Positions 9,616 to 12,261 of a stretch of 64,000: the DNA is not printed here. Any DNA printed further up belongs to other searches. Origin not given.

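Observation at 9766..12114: Tandem duplicate of the Ca2+ pump that has lost every catalytic signature but kept the membrane domain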

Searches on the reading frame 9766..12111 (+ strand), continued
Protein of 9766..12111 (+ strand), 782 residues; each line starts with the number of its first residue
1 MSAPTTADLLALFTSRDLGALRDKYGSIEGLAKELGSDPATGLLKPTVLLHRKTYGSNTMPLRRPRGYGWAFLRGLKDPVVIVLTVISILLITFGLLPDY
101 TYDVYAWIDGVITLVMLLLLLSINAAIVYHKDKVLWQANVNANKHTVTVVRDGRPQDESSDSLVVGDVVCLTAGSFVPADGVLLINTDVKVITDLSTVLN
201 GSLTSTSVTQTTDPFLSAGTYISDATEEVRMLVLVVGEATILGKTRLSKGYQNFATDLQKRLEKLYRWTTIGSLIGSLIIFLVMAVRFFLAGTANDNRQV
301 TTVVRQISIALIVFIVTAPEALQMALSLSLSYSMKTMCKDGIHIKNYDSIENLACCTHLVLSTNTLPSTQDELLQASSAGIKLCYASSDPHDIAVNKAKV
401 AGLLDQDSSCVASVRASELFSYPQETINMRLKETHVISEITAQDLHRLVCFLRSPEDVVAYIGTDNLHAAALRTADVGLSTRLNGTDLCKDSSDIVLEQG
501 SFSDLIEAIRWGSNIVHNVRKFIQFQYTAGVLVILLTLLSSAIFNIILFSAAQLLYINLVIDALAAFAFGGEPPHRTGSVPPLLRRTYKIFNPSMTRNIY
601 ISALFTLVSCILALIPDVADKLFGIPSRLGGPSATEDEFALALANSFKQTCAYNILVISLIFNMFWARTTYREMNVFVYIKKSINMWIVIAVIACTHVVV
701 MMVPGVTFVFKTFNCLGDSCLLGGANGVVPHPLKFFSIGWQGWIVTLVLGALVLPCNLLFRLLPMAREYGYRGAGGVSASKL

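Call 36: fold_search(model_id=the predicted structure, library=pdb)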
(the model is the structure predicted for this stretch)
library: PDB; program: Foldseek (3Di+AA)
matches with E <= 10: 702; with E <= 0.001: 253
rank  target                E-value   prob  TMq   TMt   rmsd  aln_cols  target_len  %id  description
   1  9gsg_A                4.6e-35  1.00  0.59  0.51  10.2      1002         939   18  Cryo-EM structure of mouse PMCA-NPTN complex captured in E2-Pi state (ALF4) (released 2025-08-06)
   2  8qmp                  2.3e-34  1.00  0.62  0.55   8.8       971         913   20  Structure of the E2 Beryllium Fluoride Complex of the Autoinhibited Calcium ATPase ACA8 (released 2024-10-02)
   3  9gsf_A                2.9e-34  1.00  0.78  0.66   6.3      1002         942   18  Mouse PMCA-NPTN complex captured in E1-ATP state without calcium (released 2025-08-06)
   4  9gsd_A                4.3e-34  1.00  0.59  0.50   9.9      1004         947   18  Cryo-EM structure of mouse PMCA-NPTN complex captured in E2 state (BEF3) (released 2025-08-06)
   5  9gse_A                5.6e-34  1.00  0.80  0.67   6.3       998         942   19  Cryo-EM structure of mouse PMCA-NPTN complex captured in E1 state without calcium (released 2025-08-06)
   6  9gsy                  3.1e-32  1.00  0.58  0.50   9.6      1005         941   18  Cryo-EM structure of mouse PMCA captured in E2-P state (BEF3) (released 2025-08-06)
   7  9gsh_A                5.6e-32  1.00  0.80  0.68   4.5      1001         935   18  Cryo-EM structure of PMCA-NPTN complex captured in E1-Ca-ATP state (released 2025-08-06)
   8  7yai_A                9.1e-32  1.00  0.76  0.68   5.4       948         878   16  CryoEM structure of SPCA1a in E1-Ca-AMPPCP state subclass 3 (released 2023-03-22)
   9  9gsi                  1.7e-31  1.00  0.78  0.66   6.3      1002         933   18  Cryo-EM structure of mouse PMCA captured in E1-ATP in the presence of Calcium (released 2025-08-06)
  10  9gtb_A                1.9e-31  1.00  0.79  0.66   6.1      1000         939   18  Cryo-EM structure of Mouse PMCA-NPTN complex captured in E1-Ca state (released 2025-08-06)
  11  7yaj_A                2.9e-31  1.00  0.77  0.69   4.5       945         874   16  CryoEM structure of SPCA1a in E1-Mn-AMPPCP state subclass 1 (released 2023-03-22)
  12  6a69_A                8.0e-31  1.00  0.80  0.69   5.2       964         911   18  Cryo-EM structure of a P-type ATPase (released 2018-09-19)
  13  7yag_A                8.7e-31  1.00  0.74  0.66   5.4       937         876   16  CryoEM structure of SPCA1a in E1-Ca-AMPPCP state subclass 1 (released 2023-03-22)
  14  4h1w_A                1.2e-30  1.00  0.76  0.61   5.2      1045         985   13  E1 structure of the (SR) Ca2+-ATPase in complex with Sarcolipin (released 2013-03-06)
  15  8iwp                  2.2e-30  1.00  0.74  0.65   6.8       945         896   16  hSPCA1 in the CaE1 state (released 2023-12-27)
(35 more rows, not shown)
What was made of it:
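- On P2B (PMCA/ACA) subfamily, by descent: Foldseek PMCA 4.6e-35, TMq up to 0.80 (call 36).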

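Call 42: find_encoding_contigs(protein=P0001, flank=1500, max_places=10)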
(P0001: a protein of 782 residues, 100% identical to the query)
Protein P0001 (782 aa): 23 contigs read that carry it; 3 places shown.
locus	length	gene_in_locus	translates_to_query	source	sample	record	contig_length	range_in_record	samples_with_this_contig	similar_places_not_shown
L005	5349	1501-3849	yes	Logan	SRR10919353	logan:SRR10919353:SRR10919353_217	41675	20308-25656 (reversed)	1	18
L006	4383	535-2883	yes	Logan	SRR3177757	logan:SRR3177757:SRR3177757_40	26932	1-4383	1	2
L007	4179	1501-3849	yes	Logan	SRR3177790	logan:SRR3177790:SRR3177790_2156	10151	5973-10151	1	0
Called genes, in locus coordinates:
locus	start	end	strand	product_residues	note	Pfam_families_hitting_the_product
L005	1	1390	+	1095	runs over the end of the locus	PF00690:Cation_ATPase_N, PF00122:E1-E2_ATPase, PF13246:Cation_ATPase, PF00702:Hydrolase, PF00689:Cation_ATPase_C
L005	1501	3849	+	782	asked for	PF00690:Cation_ATPase_N, PF00122:E1-E2_ATPase, PF00689:Cation_ATPase_C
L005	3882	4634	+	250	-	-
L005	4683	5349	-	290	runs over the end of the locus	PF03031:NIF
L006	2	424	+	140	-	?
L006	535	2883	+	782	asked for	PF00690:Cation_ATPase_N, PF00122:E1-E2_ATPase, PF00689:Cation_ATPase_C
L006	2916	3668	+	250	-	-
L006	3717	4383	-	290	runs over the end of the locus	PF03031:NIF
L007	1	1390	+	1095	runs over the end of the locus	PF00690:Cation_ATPase_N, PF00122:E1-E2_ATPase, PF13246:Cation_ATPase, PF00702:Hydrolase, PF00689:Cation_ATPase_C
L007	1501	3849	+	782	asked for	PF00690:Cation_ATPase_N, PF00122:E1-E2_ATPase, PF00689:Cation_ATPase_C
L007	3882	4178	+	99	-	?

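Call 43: search_protein_representatives(alignment_id=A1)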
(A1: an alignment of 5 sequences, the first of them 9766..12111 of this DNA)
Query: 5 sequences, 781 profile positions. Proteins with E-value up to 0.001 (for the whole library): 19978; up to 1e-10: 9297; up to 1e-30: 1089. The best 150 are listed.
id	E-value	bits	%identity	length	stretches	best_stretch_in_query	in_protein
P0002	0.0e+00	1653.2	-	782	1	1-781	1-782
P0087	3.7e-111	389.0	-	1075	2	361-771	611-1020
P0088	1.5e-79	284.5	-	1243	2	365-703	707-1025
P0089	7.2e-78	278.9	-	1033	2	363-708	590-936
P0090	6.8e-76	272.4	-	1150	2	26-405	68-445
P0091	5.6e-75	269.4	-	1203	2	6-373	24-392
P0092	9.7e-75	268.6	-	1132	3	23-382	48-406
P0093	1.2e-74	268.2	-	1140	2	7-399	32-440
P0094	1.4e-74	268.1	-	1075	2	4-372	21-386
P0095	1.6e-74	267.9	-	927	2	323-614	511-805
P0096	2.8e-73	263.8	-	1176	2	9-363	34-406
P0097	3.3e-73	263.5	-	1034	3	367-704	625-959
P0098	1.9e-72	261.0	-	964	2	5-370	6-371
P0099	1.4e-71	258.2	-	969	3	376-696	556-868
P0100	2.9e-71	257.1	-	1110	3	366-706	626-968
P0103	1.5e-69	251.4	-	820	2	376-780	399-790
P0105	1.9e-68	247.8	-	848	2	7-376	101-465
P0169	6.5e-60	219.6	-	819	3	371-606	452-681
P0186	8.4e-59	215.9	-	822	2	11-370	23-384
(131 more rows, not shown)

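Call 44: search_protein_families(library=pfam, proteins=[P0087, P0103, P0169, P0186, P0105, P0088, P0089], max_evalue=0.001)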
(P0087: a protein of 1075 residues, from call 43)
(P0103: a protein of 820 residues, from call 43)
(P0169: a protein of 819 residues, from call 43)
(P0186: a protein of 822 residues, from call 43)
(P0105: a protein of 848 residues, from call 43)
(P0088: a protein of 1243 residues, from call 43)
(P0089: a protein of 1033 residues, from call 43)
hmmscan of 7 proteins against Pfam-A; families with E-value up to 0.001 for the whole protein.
P0087 (1075 aa): 6 families
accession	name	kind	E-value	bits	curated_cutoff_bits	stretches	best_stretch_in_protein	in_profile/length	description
PF00689.26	Cation_ATPase_C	-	4.1e-36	124.8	27.3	1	801-1011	2-175/175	Cation transporting ATPase, C-terminus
PF00122.25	E1-E2_ATPase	-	2.4e-34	118.9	28.1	1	132-322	4-180/181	E1-E2 ATPase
PF00690.31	Cation_ATPase_N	-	1.2e-17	63.7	20.4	1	14-79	4-69/69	Cation transporter/ATPase, N-terminus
PF13246.12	Cation_ATPase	-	2.4e-16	60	21.7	1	410-527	4-91/91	Cation transport ATPase (P-type)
PF00702.32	Hydrolase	-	9.9e-14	52.6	26.4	1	596-730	78-191/191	haloacid dehalogenase-like hydrolase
PF08282.18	Hydrolase_3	-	7e-06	26.4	20.9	1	701-753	194-246/255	haloacid dehalogenase-like hydrolase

P0103 (820 aa): 6 families
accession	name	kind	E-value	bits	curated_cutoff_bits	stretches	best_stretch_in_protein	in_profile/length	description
PF00689.26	Cation_ATPase_C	-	1.4e-33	116.6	27.3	1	574-771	2-174/175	Cation transporting ATPase, C-terminus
PF00122.25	E1-E2_ATPase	-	1.5e-19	70.7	28.1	1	2-139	56-180/181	E1-E2 ATPase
PF00702.32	Hydrolase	-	1.5e-13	52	26.4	1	382-503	93-191/191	haloacid dehalogenase-like hydrolase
PF13246.12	Cation_ATPase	-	7.9e-09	35.9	21.7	1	206-318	2-89/91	Cation transport ATPase (P-type)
PF08282.18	Hydrolase_3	-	2.4e-05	24.7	20.9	1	475-532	195-251/255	haloacid dehalogenase-like hydrolase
PF18895.5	T4SS_pilin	-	3.9e-05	24.1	26.6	1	57-117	4-64/71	Type IV secretion system pilin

P0169 (819 aa): 5 families
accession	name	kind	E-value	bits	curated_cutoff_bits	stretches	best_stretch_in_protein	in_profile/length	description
PF00689.26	Cation_ATPase_C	-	3e-40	138.3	27.3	1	620-781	1-173/175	Cation transporting ATPase, C-terminus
PF00122.25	E1-E2_ATPase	-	5e-39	134.1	28.1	1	51-234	6-180/181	E1-E2 ATPase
PF00702.32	Hydrolase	-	1.6e-12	48.7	26.4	1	254-550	4-191/191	haloacid dehalogenase-like hydrolase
PF13246.12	Cation_ATPase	-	1.3e-06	28.7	21.7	1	315-377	21-91/91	Cation transport ATPase (P-type)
PF08282.18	Hydrolase_3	-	0.00082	19.6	20.9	0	524-583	197-255/255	haloacid dehalogenase-like hydrolase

P0186 (822 aa): 6 families
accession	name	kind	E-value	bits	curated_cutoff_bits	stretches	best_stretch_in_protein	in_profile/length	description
PF00122.25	E1-E2_ATPase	-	1.9e-29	102.9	28.1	1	153-352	5-180/181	E1-E2 ATPase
PF13246.12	Cation_ATPase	-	8.6e-18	64.6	21.7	1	417-503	2-90/91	Cation transport ATPase (P-type)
PF00702.32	Hydrolase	-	3.1e-12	47.7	26.4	1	372-612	4-138/191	haloacid dehalogenase-like hydrolase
PF00689.26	Cation_ATPase_C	-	4.4e-12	46.6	27.3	1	778-822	2-46/175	Cation transporting ATPase, C-terminus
PF00690.31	Cation_ATPase_N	-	3.4e-11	43.1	20.4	1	36-102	3-69/69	Cation transporter/ATPase, N-terminus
PF08282.18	Hydrolase_3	-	6e-05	23.3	20.9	1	690-736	205-251/255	haloacid dehalogenase-like hydrolase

P0105 (848 aa): 4 families
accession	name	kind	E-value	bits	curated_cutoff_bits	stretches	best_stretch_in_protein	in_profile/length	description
PF00122.25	E1-E2_ATPase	-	1.1e-35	123.3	28.1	1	236-429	5-180/181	E1-E2 ATPase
PF00690.31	Cation_ATPase_N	-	8.5e-17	61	20.4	1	120-184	5-69/69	Cation transporter/ATPase, N-terminus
PF13246.12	Cation_ATPase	-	4e-15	56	21.7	1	516-608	10-91/91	Cation transport ATPase (P-type)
PF00702.32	Hydrolase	-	2.6e-11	44.7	26.4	1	665-784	88-191/191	haloacid dehalogenase-like hydrolase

P0088 (1243 aa): 6 families
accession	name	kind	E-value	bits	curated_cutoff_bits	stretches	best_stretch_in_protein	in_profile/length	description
PF00689.26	Cation_ATPase_C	-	6.2e-38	130.8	27.3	1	885-1058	2-171/175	Cation transporting ATPase, C-terminus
PF00122.25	E1-E2_ATPase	-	3.8e-37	128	28.1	1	208-400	7-180/181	E1-E2 ATPase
PF13246.12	Cation_ATPase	-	2.1e-18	66.5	21.7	1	547-636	2-90/91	Cation transport ATPase (P-type)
PF00702.32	Hydrolase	-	9.7e-17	62.4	26.4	1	667-814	56-191/191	haloacid dehalogenase-like hydrolase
PF00690.31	Cation_ATPase_N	-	1.8e-14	53.5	20.4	1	86-151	7-69/69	Cation transporter/ATPase, N-terminus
PF08282.18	Hydrolase_3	-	0.00057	20.1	20.9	0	786-845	195-253/255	haloacid dehalogenase-like hydrolase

P0089 (1033 aa): 6 families
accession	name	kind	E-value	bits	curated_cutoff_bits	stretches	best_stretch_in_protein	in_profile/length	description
PF00689.26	Cation_ATPase_C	-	6e-43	147.1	27.3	1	777-965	2-174/175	Cation transporting ATPase, C-terminus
PF00122.25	E1-E2_ATPase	-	6.5e-36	124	28.1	1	170-358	5-179/181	E1-E2 ATPase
PF00702.32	Hydrolase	-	1.4e-18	68.5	26.4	1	566-706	71-191/191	haloacid dehalogenase-like hydrolase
PF13246.12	Cation_ATPase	-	1.3e-11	44.8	21.7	1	450-517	19-88/91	Cation transport ATPase (P-type)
PF00690.31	Cation_ATPase_N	-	3.7e-11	42.9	20.4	1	48-119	3-69/69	Cation transporter/ATPase, N-terminus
PF08282.18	Hydrolase_3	-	3.9e-06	27.2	20.9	0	677-734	194-250/255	haloacid dehalogenase-like hydrolase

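Call 47: find_encoding_contigs(protein=P0087, flank=8000, max_places=3)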
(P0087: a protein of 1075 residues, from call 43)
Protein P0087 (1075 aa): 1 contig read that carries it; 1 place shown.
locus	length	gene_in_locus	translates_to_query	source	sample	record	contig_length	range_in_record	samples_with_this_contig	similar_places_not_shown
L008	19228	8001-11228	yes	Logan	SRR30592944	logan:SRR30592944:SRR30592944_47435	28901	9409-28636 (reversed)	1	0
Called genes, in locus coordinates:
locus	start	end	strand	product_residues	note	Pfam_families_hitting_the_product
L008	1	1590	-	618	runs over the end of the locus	?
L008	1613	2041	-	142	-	PF06221:zf-C2HC5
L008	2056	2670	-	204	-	-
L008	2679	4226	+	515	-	PF12678:zf-rbx1 (weak), PF13639:zf-RING_2, PF13923:zf-C3HC4_2 (weak), PF00097:zf-C3HC4, PF13445:zf-RING_UBOX (weak), PF17123:zf-RING_11 (faint)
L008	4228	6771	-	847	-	PF00069:Pkinase, PF07714:PK_Tyr_Ser-Thr (weak), PF13857:Ank_5 (faint), PF24521:Ank_KRIT1 (faint), PF00023:Ank (faint), PF12796:Ank_2, PF13606:Ank_3 (faint), PF12796:Ank_2, +1 more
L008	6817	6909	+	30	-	-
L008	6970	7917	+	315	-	-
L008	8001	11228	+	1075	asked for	PF00690:Cation_ATPase_N, PF00122:E1-E2_ATPase, PF13246:Cation_ATPase, PF00702:Hydrolase, PF08282:Hydrolase_3 (weak), PF00689:Cation_ATPase_C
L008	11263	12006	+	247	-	-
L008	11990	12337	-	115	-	-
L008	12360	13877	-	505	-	PF04189:Gcd10p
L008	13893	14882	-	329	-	-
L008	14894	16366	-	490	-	-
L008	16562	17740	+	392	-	-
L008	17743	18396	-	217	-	PF01712:dNK, PF13238:AAA_18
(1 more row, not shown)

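Call 49: list_cluster_members(proteins=[P0087, P0103])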
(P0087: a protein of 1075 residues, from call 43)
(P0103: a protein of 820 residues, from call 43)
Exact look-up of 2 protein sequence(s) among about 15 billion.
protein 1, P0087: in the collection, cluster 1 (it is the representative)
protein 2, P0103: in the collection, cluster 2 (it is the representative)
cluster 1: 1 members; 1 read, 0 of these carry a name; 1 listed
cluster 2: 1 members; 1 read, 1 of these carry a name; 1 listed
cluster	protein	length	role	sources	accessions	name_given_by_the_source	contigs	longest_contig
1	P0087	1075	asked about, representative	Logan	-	-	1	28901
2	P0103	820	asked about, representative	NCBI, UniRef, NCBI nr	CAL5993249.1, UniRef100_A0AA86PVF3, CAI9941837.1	Calcium-transporting_ATPase [Hexamita inflata] | Calcium-transporting ATPase n=1 Tax=Hexamita inflata TaxID=28002 RepID=A0AA86PVF3_9EUKA | Calcium-transporting ATPase [Hexamita inflata]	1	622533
